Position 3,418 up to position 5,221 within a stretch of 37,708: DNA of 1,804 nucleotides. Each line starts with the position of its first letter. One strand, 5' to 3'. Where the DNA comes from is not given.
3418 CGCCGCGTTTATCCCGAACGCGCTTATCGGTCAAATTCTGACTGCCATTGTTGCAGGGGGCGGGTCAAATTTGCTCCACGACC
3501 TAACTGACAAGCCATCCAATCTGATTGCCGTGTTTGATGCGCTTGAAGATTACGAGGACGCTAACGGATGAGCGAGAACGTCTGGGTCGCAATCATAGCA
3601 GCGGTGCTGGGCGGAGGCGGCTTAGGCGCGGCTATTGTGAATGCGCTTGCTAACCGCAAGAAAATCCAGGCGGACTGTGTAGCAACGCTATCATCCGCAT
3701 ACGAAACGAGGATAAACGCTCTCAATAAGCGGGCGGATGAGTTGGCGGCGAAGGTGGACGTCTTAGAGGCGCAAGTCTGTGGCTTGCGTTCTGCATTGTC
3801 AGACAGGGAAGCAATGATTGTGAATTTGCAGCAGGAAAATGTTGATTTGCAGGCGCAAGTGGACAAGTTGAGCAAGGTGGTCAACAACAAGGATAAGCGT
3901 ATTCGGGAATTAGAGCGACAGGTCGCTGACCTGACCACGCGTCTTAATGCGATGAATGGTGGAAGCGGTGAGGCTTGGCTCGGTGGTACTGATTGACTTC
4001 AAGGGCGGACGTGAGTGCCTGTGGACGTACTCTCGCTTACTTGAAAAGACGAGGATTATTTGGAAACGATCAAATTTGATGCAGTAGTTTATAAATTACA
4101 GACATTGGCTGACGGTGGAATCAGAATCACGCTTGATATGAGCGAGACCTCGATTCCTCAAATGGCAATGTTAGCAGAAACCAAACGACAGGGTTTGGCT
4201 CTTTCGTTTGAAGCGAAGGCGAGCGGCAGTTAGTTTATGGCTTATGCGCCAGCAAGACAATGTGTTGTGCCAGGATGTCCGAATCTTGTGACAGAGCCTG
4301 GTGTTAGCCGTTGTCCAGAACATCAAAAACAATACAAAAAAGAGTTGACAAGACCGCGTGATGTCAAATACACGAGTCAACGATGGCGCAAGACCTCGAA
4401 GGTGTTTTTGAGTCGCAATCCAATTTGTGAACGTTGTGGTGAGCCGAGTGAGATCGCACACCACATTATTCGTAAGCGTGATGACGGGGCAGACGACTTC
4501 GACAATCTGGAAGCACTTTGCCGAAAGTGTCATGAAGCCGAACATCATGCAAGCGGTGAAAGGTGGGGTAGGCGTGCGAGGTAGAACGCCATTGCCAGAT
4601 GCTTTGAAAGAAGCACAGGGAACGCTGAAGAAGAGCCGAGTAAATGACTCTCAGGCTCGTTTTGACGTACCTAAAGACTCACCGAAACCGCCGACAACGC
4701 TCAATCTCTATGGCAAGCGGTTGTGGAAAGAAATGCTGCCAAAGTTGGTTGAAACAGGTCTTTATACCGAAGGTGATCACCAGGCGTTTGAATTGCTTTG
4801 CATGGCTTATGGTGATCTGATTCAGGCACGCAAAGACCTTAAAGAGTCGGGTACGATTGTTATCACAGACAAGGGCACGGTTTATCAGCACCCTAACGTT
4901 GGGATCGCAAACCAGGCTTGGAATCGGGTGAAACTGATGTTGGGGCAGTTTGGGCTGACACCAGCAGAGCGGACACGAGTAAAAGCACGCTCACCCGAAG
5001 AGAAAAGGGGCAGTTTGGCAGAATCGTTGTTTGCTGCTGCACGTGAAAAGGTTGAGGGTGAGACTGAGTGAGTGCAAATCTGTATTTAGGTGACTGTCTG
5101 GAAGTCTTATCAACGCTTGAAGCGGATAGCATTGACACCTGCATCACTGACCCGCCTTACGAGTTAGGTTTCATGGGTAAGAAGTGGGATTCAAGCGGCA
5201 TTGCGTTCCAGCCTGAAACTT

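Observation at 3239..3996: Holin-like and membrane-anchored coiled-coil genes located far from the endolysin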

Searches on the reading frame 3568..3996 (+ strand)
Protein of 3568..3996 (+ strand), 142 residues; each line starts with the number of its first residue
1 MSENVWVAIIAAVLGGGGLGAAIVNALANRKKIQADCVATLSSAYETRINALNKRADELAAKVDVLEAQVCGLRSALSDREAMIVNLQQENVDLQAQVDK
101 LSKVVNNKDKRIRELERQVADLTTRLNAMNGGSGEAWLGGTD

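Call 6: search_protein_families(library=phrogs, proteins=[window:3568-3996:+], max_evalue=0.01)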
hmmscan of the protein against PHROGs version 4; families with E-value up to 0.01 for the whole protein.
window:3568-3996:+ (142 aa): 41 families (the best 25 are shown)
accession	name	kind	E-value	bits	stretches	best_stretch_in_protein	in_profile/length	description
phrog_8369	-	other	6.5e-08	33.9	1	3-111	15-114/192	hol-like chemotaxis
phrog_5105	-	unknown function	9.7e-07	30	1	7-129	9-129/159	-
phrog_36335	-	unknown function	2.6e-06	28.3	1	41-133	76-161/165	-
phrog_10127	-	unknown function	6.9e-06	27.5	1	5-64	7-64/103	-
phrog_1009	-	unknown function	1.1e-05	26.4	0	6-66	11-60/103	-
phrog_6664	-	unknown function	2.8e-05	25.5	0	1-79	2-84/97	-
phrog_739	-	lysis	4.7e-05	24.6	0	2-90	4-77/122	Rz-like spanin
phrog_2619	-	unknown function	5e-05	24.5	1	79-125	58-104/124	-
phrog_18412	-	head and packaging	0.00012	22.7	1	31-135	115-226/229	minor head protein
phrog_4876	-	unknown function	0.00016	22.4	1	8-127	13-131/226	-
phrog_5328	-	unknown function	0.00025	22.4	1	41-102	31-92/101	-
phrog_167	-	tail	0.00045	19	1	40-131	152-232/1555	tail length tape measure protein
phrog_26572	-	unknown function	0.00049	21.2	0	49-91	7-46/68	-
phrog_10434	-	unknown function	0.00051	21.3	1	59-121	34-95/117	-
phrog_6631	-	unknown function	0.00076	20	1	8-112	10-118/251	-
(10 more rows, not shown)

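Call 7: search_protein_families(library=pfam, proteins=[window:3568-3996:+], max_evalue=0.1)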
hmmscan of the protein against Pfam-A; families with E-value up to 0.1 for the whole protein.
window:3568-3996:+ (142 aa): 101 families (the best 25 are shown)
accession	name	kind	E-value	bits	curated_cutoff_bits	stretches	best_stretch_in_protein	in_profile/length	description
PF23991.1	DUF7310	-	7.2e-07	30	40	2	40-76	30-66/83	Coiled-coil region of unknown function (DUF7310)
PF15960.10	DUF4763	-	1.1e-06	28.5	30.1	1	76-130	86-140/236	Domain of unknown function (DUF4763)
PF25014.1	NET2A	-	2e-06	28.3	33.1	1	55-120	126-198/235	NET2A-like domain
PF04102.17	SlyX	-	9e-06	26.7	30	1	83-134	4-55/67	SlyX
PF24555.1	CC4_CEP85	-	5.5e-05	23.9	27.3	1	88-127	1-40/85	Centrosomal protein of 85 kDa-like, CC4 coiled-coil domain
PF04899.17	MbeD_MobD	-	6.9e-05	23.4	21.6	1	75-115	28-68/70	MbeD/MobD like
PF14915.12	CCDC144C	-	0.00014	21.1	35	1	35-127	380-472/534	CCDC144C protein coiled-coil region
PF14662.11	KASH_CCD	-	0.00018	22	43.3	1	46-126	87-167/191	Coiled-coil region of CCDC155 or KASH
PF19220.6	Rod_CreS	-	0.00019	21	100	1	42-126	36-127/359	Crescentin, rod domain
PF19111.5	DUF5798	-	0.0002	22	27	0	93-129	26-62/89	Family of unknown function (DUF5798)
PF07989.16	Cnn_1N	-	0.00037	21.1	28.5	1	46-119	6-73/74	Centrosomin N-terminal motif 1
PF25785.1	TPR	-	0.00039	21.1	27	1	73-120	5-52/110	Nucleoprotein TPR-like domain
PF11932.13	DUF3450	-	0.00044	20.1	32.6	2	11-104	6-94/241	Protein of unknown function (DUF3450)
PF07888.16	CALCOCO1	-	0.00049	19.6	36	1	44-126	63-145/496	Calcium binding and coiled-coil domain (CALCOCO1) like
PF17078.10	SHE3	-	0.0006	20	30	1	49-129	5-85/228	SWI5-dependent HO expression protein 3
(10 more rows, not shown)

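Call 10: search_protein_families(library=ncbifam, proteins=[window:3568-3996:+], max_evalue=1)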
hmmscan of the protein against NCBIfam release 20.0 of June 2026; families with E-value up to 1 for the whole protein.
window:3568-3996:+ (142 aa): 70 families (the best 25 are shown)
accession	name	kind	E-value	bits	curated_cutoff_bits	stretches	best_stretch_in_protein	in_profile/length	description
TIGR04523.1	Mplasa_alph_rch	subfamily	1.2e-06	26.7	270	1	24-128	456-556/745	helix-rich protein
NF052320.1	Cbp1_fam_LP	subfamily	1.8e-06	27.7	90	1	40-130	95-185/286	Cbp1 family collagen-binding glycoprotein adhesin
NF040788.1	S-lay_SlaB_Mtsph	equivalog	2.2e-06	26.9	700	2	56-134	310-388/416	S-layer protein SlaB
NF045487.1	ASRP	equivalog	4.4e-06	25.6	300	1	43-127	320-400/593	archaea-specific SMC-related protein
TIGR02169.1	SMC_prok_A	equivalog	7.8e-06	23.9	729.4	1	28-128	822-922/1165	chromosome segregation protein SMC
TIGR02168.1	SMC_prok_B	equivalog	1.8e-05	22.7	567.35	1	45-128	412-495/1181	chromosome segregation protein SMC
NF038218.1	IcmG_DotF_IVB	equivalog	4.2e-05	23.3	200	1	30-112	107-189/266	type IVB secretion system protein IcmG/DotF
NF053852.1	vesicle_Bd0635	exception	5.1e-05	23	250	1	42-124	44-123/223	CpoB-like predatory vesicle lipoprotein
NF046104.1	PptglHdxlasePcsB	equivalog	5.5e-05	22.5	450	1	10-117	6-109/400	peptidoglycan hydrolase PcsB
NF033885.1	conj_TraP_IncI1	equivalog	0.00011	22.1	135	1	87-130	98-141/217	conjugal transfer protein TraP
NF006543.0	PRK09039.1-2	equivalog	0.00014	21.8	305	1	27-128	95-191/350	peptidoglycan -binding protein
NF009641.0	PRK13169.1-2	equivalog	0.00028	21.3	128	1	57-114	4-61/115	DNA replication initiation control protein YabA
NF052504.1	sll1863_fam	domain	0.00069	19.8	35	1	82-137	11-67/93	sll1863 family stress response protein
NF003034.1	PRK03918.1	equivalog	0.00069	17.7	700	1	45-122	205-285/878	DNA double-strand break repair ATPase Rad50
NF047408.1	SA0632_fam_LP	equivalog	0.00077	19.1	70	1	81-120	28-67/68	SA0632 family lipoprotein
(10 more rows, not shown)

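Call 15: find_homologous_proteins(query=window:3568-3996:+, max_evalue=0.001)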
Query window:3568-3996:+ (142 aa): 46 proteins with E <= 0.001 among 179 candidates.
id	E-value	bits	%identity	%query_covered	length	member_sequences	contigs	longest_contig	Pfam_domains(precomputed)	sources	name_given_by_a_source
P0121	7.3e-66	238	89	92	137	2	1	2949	PF25994.1,PF10805.15,PF23991.2,PF15960.11,PF25014.2,PF19220.7,PF04102.18,PF27954.1,PF24161.2,PF14915.13,PF04899.18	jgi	jgi:peptidoglycan hydrolase CwlO-like protein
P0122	8.7e-65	235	85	94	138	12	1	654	PF25994.1,PF17078.11,PF10805.15,PF23991.2,PF25014.2,PF19220.7,PF04102.18,PF04899.18,PF14662.12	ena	-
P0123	2.0e-61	224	84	94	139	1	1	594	PF25994.1,PF23991.2,PF15960.11,PF25014.2,PF19220.7,PF27954.1,PF14915.13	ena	-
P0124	1.3e-60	221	81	96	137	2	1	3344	PF25994.1,PF12329.14,PF23991.2,PF15960.11,PF25014.2,PF19220.7,PF04102.18,PF04899.18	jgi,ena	-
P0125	4.6e-60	219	76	100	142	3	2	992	PF25994.1,PF08614.17,PF12329.14,PF23991.2,PF15960.11,PF19220.7,PF27954.1,PF14915.13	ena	-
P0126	8.6e-60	218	81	94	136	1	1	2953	PF11932.14,PF25994.1,PF01519.23,PF10805.15,PF12329.14,PF15960.11,PF25014.2,PF19220.7,PF04102.18,PF19111.6,PF04899.18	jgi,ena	jgi:predicted RNase H-like nuclease (RuvC/YqgF family)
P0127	9.9e-60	218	83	95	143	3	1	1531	PF10805.15,PF23991.2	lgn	-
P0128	1.2e-58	215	87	80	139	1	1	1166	PF25994.1,PF12329.14,PF23991.2,PF15960.11,PF25014.2,PF19220.7,PF04102.18,PF27954.1,PF19111.6,PF14915.13,PF04899.18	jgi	-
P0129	1.2e-58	215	81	92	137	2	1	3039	PF25994.1,PF12329.14,PF23991.2,PF15960.11,PF25014.2,PF04102.18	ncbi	-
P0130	3.3e-57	210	86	87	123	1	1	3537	PF11932.14,PF25014.2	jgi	-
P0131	3.2e-53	197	92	65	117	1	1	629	-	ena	-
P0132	1.1e-52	196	93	76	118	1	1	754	PF25014.2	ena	-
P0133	1.3e-52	195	72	100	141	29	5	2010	PF12329.14,PF15960.11,PF25014.2,PF05837.18,PF14915.13,PF14282.12,PF10805.15,PF28175.1,PF00038.27,PF19220.7,PF04102.18,PF00261.26,PF27954.1,PF19111.6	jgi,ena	-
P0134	6.6e-51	190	71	94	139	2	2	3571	PF25994.1,PF08614.17,PF23991.2,PF15960.11,PF25014.2,PF19220.7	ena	-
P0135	3.3e-50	187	71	92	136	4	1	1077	PF25994.1,PF23991.2,PF15960.11,PF25014.2,PF19220.7,PF14662.12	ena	-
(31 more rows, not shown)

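Call 76: predict_structure(alignment_id=A3)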
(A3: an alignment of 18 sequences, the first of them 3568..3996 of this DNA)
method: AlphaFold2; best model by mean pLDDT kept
length: 142 residues; sequences in the alignment: 18
mean_pLDDT: 81.6   pTM: 0.38
mean pLDDT of the five models: 81.6, 81.4, 81.2, 80.7, 80.1
residues with pLDDT >= 90: 75; 70-90: 29; 50-70: 28; < 50: 10
segments of 3 or more residues with pLDDT < 50: 15-17, 137-142
pLDDT, mean of each block of 10 residues (from residue 1): 59 53 67 79 86 92 94 95 96 97 95 95 90 51 39
secondary structure, 60 per line:
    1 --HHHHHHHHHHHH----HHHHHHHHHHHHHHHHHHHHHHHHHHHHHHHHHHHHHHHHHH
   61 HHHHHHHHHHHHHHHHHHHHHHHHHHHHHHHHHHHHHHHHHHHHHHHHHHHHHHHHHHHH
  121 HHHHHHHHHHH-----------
elements in order: H3-14 H19-131

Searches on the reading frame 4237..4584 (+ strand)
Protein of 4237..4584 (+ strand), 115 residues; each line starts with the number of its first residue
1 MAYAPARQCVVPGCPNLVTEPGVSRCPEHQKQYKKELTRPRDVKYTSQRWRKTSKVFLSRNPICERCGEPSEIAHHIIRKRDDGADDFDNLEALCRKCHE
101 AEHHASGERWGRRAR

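Call 6: search_protein_families(library=phrogs, proteins=[window:4237-4584:+], max_evalue=0.01)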
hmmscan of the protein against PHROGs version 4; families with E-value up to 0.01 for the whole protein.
window:4237-4584:+ (115 aa): 24 families
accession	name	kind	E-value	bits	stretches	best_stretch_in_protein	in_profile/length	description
phrog_144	-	DNA, RNA and nucleotide metabolism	6e-27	95.4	1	1-112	17-142/175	HNH endonuclease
phrog_589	-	DNA, RNA and nucleotide metabolism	9.1e-20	72.1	1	6-114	39-150/179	HNH endonuclease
phrog_4581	-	head and packaging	3.7e-17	63.8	1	5-106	6-112/395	terminase small subunit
phrog_119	-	DNA, RNA and nucleotide metabolism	1.7e-12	47.9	1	28-108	169-260/443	HNH endonuclease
phrog_6050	-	DNA, RNA and nucleotide metabolism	3.7e-09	36.9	1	33-105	287-360/402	HNH endonuclease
phrog_2323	-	DNA, RNA and nucleotide metabolism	5.1e-09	37.1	1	32-107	6-88/113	HNH endonuclease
phrog_338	-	DNA, RNA and nucleotide metabolism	5.6e-09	36.8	1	32-101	176-258/340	HNH endonuclease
phrog_7785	-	DNA, RNA and nucleotide metabolism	1.2e-08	36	1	24-110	34-122/147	HNH endonuclease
phrog_1271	-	DNA, RNA and nucleotide metabolism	1.4e-08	35.6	1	31-112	242-325/361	HNH endonuclease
phrog_333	-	DNA, RNA and nucleotide metabolism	2.9e-08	35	1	45-109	16-85/138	HNH endonuclease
phrog_15103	-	unknown function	1e-07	32.7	1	59-106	211-258/280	-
phrog_5956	-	DNA, RNA and nucleotide metabolism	6.2e-07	30.2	1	39-105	36-110/138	HNH endonuclease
phrog_2214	-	DNA, RNA and nucleotide metabolism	1e-05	25.9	1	29-111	161-245/429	HNH endonuclease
phrog_8048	-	DNA, RNA and nucleotide metabolism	3.3e-05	24.2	1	46-106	160-229/273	HNH endonuclease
phrog_28125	-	unknown function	5e-05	24.1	1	86-111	16-41/48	-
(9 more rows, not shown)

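Call 7: search_protein_families(library=pfam, proteins=[window:4237-4584:+], max_evalue=0.1)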
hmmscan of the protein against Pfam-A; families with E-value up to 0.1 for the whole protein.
window:4237-4584:+ (115 aa): 4 families
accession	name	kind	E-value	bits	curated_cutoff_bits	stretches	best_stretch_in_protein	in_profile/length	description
PF01844.29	HNH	-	2.4e-12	47.2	21.4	1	64-104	1-46/47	HNH endonuclease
PF14260.11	zf-C4pol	-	0.00055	20.6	28.9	1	61-103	10-53/70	C4-type zinc-finger of DNA polymerase delta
PF14279.12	HNH_5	-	0.0036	17.7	27.5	1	75-103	16-44/56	HNH endonuclease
PF06147.18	DUF968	-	0.0068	16.9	27.8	1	38-105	80-145/171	Protein of unknown function (DUF968)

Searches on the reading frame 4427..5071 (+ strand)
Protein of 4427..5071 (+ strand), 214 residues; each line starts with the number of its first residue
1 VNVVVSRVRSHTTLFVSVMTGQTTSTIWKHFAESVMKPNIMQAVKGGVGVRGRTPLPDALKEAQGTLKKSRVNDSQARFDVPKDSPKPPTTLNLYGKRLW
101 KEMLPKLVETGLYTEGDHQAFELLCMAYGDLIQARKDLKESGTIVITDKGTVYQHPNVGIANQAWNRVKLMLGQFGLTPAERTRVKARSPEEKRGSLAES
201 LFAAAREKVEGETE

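Call 6: search_protein_families(library=phrogs, proteins=[window:4427-5071:+], max_evalue=0.01)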
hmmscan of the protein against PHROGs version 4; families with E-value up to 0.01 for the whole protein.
window:4427-5071:+ (214 aa): 3 families
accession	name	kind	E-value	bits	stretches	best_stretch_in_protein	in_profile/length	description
phrog_83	-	head and packaging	3.4e-38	132.5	1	33-208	25-205/246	terminase small subunit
phrog_20620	-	head and packaging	1.4e-06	29.7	1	120-199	3-82/89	terminase small subunit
phrog_361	-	head and packaging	0.00015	23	1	101-209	12-127/129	terminase small subunit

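Call 7: search_protein_families(library=pfam, proteins=[window:4427-5071:+], max_evalue=0.1)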
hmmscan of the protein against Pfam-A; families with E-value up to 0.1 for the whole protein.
window:4427-5071:+ (214 aa): 1 family
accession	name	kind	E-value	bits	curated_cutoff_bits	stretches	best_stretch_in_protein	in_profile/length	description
PF05119.17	Terminase_4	-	4.2e-23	82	24.7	1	97-191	2-97/98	Phage terminase, small subunit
